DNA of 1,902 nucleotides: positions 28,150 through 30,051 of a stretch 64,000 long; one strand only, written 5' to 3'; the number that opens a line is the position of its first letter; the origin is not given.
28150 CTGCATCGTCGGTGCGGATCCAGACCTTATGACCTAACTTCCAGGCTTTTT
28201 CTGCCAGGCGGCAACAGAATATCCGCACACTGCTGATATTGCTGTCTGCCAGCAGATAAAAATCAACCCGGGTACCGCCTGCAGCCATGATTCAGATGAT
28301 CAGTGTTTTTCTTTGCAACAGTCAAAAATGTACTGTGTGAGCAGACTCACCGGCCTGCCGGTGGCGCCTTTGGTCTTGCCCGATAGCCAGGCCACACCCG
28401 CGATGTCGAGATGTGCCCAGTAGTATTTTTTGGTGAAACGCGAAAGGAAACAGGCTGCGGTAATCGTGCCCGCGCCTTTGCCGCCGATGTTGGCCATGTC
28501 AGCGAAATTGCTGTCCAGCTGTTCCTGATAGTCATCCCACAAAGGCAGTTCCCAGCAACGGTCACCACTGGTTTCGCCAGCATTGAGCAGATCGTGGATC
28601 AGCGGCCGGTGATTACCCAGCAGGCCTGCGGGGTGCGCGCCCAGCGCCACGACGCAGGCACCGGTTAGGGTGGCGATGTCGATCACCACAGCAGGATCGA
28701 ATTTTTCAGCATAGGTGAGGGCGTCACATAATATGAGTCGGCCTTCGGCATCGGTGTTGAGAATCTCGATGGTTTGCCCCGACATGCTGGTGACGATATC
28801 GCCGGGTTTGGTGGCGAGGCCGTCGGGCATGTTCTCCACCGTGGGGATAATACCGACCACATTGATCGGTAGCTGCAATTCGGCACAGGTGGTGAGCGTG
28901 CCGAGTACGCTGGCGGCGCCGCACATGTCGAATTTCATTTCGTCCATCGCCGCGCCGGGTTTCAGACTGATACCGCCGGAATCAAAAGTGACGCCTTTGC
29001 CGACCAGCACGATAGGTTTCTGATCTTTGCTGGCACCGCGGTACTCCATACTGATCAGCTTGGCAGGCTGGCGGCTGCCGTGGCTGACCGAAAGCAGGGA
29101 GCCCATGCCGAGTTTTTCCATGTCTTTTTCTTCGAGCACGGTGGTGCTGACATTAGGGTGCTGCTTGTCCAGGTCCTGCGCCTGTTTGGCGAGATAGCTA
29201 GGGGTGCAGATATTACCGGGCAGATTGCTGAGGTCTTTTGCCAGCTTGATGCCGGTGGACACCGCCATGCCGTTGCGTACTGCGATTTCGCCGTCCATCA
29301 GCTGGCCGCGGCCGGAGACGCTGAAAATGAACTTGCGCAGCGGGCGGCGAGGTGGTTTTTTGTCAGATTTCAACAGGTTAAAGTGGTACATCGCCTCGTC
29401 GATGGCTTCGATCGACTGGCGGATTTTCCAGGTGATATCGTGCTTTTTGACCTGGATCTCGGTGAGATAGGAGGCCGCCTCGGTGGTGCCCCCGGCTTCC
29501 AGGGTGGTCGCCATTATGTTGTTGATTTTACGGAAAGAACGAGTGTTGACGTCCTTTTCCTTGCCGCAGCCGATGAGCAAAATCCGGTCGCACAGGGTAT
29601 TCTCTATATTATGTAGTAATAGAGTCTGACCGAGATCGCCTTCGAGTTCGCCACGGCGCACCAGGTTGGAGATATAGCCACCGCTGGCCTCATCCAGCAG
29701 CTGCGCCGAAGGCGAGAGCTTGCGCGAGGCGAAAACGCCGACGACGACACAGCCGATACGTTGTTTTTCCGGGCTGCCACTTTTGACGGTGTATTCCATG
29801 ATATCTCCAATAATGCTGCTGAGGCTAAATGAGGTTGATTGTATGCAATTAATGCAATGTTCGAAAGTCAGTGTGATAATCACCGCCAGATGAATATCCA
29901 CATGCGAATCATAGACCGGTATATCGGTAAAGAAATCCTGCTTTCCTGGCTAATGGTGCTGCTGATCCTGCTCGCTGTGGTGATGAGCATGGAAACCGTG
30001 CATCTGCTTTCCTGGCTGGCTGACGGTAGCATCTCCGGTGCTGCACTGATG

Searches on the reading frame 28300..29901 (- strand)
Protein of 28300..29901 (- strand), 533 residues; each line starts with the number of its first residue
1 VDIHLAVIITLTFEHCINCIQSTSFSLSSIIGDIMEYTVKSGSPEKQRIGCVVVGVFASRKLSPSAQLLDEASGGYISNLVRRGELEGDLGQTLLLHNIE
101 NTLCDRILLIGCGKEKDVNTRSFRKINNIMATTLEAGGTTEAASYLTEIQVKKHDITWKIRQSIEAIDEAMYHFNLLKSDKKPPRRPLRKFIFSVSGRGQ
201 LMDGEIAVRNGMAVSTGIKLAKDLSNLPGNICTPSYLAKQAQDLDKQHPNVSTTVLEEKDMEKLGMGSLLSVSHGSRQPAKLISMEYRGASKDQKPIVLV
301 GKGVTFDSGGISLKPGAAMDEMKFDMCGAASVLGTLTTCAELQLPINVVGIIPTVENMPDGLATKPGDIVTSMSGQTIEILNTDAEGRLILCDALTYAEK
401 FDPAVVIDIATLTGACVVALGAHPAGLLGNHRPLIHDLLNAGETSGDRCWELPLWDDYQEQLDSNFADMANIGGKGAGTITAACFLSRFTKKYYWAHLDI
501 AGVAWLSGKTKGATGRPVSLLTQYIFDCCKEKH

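Call 11: search_protein_families(library=pfam, proteins=[window:28300-29901:-])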
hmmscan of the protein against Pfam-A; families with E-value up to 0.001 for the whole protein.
window:28300-29901:- (533 aa): 2 families
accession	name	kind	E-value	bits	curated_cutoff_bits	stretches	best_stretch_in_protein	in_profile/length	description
PF00883.26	Peptidase_M17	-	8.3e-129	429.7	25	1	220-521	2-309/310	Cytosol aminopeptidase family, catalytic domain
PF02789.23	Peptidase_M17_N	-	1.5e-32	112.6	23.4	1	53-181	1-129/129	Cytosol aminopeptidase family, N-terminal domain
